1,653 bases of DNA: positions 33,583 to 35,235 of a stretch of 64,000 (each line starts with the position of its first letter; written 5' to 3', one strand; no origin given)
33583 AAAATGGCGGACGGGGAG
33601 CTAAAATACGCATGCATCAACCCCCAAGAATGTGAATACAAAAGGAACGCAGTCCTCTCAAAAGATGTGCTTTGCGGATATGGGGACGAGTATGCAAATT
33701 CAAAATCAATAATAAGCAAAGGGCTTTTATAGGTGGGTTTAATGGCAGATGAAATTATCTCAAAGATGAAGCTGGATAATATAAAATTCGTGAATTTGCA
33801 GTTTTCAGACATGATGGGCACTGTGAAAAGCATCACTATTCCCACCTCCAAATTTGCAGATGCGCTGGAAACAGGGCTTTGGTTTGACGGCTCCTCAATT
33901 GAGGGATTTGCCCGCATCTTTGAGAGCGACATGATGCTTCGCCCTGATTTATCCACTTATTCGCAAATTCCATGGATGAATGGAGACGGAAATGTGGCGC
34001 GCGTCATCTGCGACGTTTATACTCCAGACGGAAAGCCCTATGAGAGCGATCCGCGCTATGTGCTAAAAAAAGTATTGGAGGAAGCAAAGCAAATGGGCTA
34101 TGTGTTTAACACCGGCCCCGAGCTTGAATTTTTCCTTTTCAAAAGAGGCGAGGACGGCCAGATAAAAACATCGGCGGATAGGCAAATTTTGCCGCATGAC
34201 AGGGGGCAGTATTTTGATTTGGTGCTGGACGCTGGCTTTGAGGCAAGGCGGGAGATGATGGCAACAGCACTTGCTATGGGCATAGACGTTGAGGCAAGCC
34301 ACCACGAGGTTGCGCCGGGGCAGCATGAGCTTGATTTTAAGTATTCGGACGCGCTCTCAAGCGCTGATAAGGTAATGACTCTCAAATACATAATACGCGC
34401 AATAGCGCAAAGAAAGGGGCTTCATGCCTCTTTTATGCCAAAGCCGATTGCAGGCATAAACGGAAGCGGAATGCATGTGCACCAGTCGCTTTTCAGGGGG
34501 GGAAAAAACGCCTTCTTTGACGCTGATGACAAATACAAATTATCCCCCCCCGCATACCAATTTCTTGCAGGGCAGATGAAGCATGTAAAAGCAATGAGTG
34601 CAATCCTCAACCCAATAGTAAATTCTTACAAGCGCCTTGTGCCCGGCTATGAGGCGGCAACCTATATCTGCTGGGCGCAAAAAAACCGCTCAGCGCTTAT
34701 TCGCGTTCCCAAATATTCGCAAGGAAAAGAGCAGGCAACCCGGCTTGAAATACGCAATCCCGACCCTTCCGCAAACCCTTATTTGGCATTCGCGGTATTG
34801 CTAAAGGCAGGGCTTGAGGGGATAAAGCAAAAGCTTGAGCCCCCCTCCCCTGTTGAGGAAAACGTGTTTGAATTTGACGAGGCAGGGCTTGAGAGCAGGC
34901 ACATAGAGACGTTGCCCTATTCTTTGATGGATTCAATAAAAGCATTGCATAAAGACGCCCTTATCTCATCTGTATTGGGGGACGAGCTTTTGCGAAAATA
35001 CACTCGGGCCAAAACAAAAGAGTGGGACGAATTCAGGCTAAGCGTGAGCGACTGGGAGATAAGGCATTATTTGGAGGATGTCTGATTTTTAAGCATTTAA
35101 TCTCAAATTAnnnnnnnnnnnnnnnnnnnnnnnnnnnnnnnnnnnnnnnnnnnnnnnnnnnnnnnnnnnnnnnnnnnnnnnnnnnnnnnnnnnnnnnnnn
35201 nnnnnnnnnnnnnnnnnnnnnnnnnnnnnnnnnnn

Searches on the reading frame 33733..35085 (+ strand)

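Call 88: search_protein_families(library=pfam, proteins=[window:33733-35085:+], max_evalue=0.00001)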
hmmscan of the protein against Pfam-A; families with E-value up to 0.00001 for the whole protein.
window:33733-35085:+ (450 aa): 2 families
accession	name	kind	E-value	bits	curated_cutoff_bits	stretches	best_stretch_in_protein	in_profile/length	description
PF00120.29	Gln-synt_C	-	1.1e-129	432.9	24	1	105-446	2-344/344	Glutamine synthetase, catalytic domain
PF03951.24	Gln-synt_N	-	6.5e-31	106.2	33.4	1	16-98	1-82/82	Glutamine synthetase, beta-Grasp domain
